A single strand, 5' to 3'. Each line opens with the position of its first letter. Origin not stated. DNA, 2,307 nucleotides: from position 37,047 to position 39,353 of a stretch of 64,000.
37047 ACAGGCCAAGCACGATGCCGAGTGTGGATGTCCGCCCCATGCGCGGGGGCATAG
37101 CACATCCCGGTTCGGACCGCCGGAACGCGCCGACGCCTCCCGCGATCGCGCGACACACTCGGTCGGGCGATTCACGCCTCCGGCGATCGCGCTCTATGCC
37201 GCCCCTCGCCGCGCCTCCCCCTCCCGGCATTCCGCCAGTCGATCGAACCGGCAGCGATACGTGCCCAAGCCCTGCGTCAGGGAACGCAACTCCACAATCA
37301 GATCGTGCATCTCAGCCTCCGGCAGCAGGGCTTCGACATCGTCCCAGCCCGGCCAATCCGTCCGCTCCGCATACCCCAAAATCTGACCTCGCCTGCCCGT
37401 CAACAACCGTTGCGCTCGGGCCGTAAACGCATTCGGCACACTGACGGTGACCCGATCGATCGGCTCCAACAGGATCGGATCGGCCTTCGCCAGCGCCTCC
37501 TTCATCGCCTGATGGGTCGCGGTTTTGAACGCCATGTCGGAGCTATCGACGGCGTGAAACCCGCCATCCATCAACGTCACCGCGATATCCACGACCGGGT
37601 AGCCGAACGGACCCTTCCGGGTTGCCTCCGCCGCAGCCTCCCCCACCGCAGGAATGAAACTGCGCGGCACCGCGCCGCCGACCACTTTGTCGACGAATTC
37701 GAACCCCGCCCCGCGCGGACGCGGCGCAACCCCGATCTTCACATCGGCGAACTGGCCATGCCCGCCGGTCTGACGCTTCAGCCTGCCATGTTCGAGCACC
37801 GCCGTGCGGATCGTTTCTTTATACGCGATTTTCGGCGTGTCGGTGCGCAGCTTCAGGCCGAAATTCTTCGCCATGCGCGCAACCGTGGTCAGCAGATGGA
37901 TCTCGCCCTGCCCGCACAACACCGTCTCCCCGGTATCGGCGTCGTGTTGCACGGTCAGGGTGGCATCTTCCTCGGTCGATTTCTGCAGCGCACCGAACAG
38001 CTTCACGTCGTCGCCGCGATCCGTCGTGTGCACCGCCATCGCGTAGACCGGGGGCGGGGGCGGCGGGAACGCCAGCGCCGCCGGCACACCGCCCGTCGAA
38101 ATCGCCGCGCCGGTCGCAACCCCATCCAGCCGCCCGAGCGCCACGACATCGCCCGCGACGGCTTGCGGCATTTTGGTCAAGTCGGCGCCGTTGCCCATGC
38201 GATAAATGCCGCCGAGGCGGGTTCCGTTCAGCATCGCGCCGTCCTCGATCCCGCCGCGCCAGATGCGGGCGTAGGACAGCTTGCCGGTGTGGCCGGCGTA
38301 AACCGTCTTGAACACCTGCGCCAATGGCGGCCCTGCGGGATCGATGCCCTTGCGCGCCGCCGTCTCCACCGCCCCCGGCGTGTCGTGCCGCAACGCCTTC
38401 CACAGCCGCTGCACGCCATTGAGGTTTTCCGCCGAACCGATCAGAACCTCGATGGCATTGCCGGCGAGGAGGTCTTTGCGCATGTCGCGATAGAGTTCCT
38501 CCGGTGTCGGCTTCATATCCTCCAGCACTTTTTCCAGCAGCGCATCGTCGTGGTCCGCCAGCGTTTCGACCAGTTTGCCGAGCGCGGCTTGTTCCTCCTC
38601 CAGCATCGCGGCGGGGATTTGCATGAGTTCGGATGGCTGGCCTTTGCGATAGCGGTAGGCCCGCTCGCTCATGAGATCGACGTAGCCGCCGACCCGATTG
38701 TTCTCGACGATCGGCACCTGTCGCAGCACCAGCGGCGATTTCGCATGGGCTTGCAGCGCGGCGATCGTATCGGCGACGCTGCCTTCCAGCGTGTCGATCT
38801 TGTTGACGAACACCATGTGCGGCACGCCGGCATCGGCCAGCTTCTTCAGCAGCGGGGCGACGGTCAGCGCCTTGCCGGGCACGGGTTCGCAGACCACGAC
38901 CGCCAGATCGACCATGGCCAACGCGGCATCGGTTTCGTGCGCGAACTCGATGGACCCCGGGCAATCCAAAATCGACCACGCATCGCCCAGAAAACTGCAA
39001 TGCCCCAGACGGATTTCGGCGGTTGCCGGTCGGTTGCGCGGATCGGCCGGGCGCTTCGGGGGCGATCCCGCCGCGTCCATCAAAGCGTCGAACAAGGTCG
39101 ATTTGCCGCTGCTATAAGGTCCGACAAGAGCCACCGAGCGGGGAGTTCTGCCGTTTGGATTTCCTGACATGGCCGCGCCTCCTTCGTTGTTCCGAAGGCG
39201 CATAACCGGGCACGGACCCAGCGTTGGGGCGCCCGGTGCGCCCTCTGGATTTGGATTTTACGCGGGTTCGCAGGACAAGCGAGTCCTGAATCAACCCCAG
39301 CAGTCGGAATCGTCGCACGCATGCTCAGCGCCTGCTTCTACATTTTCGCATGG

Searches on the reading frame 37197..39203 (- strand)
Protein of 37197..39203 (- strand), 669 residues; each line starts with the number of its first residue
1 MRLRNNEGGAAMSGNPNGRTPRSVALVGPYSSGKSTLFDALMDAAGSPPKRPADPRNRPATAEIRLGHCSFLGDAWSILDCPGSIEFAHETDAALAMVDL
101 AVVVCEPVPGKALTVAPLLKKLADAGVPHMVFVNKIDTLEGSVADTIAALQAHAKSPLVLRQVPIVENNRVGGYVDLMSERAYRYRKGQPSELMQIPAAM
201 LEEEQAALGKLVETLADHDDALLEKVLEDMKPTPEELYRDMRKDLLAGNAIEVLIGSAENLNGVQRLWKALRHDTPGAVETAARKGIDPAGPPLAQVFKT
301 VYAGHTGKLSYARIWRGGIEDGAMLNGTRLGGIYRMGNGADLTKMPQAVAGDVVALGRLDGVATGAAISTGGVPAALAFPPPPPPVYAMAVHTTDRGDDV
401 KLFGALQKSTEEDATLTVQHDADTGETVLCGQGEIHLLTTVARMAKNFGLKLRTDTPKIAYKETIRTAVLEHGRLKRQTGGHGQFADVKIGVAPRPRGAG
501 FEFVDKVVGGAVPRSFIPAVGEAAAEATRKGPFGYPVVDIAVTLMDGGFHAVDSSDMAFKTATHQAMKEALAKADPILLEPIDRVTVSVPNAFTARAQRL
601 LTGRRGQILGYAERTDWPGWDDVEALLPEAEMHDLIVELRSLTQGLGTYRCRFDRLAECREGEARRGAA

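Call 77: search_protein_families(library=pfam, proteins=[window:37197-39203:-], max_evalue=0.00001)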
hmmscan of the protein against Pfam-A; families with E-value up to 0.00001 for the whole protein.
window:37197-39203:- (669 aa): 5 families
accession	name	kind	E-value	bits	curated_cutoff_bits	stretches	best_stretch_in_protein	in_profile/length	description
PF03764.24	EFG_IV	-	8.8e-41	138.9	24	1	457-574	1-120/121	Elongation factor G, domain IV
PF14492.12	EFG_III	-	1.3e-19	70.5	27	1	383-454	2-73/75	Elongation Factor G, domain III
PF00009.33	GTP_EFTU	-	1.1e-18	68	26.5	1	22-272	4-183/188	Elongation factor Tu GTP binding domain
PF00679.30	EFG_C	-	9.9e-18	64.4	27.9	1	578-661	2-83/89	Elongation factor G C-terminus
PF01926.29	MMR_HSR1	-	5.1e-06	27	21.9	0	24-135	2-113/113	50S ribosome-binding GTPase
